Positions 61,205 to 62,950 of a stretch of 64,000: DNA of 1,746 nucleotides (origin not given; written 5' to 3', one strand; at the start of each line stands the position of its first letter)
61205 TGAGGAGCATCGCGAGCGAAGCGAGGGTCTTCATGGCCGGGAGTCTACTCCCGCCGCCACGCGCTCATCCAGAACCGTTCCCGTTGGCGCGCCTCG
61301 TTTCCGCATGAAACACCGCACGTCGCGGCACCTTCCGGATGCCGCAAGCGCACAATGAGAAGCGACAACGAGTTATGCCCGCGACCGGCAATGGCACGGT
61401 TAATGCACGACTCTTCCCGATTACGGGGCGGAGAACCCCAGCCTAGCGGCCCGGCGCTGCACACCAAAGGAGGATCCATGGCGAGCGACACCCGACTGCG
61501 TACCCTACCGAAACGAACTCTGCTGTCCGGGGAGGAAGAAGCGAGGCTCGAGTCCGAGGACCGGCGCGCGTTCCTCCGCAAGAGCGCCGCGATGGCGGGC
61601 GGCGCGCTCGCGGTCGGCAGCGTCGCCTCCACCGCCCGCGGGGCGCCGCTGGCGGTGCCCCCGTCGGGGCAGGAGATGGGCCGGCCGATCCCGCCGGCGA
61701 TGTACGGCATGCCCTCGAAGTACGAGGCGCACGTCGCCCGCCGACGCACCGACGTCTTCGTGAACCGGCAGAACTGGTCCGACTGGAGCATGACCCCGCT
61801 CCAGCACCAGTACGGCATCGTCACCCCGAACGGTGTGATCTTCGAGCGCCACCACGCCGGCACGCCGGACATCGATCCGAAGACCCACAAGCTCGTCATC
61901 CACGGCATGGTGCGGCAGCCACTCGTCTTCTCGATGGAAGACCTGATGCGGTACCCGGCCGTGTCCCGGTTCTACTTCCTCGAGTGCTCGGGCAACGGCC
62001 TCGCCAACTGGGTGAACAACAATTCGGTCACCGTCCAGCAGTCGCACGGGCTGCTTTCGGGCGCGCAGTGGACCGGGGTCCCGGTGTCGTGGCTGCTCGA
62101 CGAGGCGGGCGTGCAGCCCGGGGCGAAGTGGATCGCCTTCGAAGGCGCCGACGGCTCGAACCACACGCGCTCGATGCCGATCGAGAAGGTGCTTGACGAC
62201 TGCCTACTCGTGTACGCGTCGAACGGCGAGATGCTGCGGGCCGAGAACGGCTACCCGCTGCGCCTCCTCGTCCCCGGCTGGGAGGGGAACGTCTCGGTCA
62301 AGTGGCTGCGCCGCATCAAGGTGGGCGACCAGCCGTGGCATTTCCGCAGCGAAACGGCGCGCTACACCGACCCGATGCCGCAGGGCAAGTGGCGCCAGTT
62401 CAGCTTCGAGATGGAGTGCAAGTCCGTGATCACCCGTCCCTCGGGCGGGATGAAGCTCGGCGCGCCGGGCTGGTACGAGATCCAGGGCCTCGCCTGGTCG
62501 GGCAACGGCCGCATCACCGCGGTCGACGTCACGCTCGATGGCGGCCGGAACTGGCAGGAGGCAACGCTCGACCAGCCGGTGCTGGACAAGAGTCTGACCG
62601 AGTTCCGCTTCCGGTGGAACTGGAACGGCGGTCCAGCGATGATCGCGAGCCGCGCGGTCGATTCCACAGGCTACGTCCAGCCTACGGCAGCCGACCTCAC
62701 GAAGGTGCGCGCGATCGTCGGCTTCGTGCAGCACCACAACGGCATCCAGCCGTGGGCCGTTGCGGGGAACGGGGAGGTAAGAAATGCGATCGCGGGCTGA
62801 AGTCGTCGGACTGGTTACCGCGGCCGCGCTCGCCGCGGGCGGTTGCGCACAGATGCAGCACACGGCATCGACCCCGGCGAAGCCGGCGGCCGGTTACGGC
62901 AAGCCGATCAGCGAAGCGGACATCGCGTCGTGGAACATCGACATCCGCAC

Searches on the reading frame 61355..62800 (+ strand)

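Call 63: search_protein_families(library=pfam, proteins=[window:61355-62800:+], max_evalue=0.00001)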
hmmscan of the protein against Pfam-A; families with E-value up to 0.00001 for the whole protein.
window:61355-62800:+ (481 aa): 2 families
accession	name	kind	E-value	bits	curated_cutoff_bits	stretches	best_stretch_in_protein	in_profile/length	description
PF00174.25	Oxidored_molyb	-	1.9e-51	174.4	24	1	167-327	1-164/169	Oxidoreductase molybdopterin binding domain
PF03404.22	Mo-co_dimer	-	1.3e-16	61.3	22.7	1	350-456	4-127/138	Mo-co oxidoreductase dimerisation domain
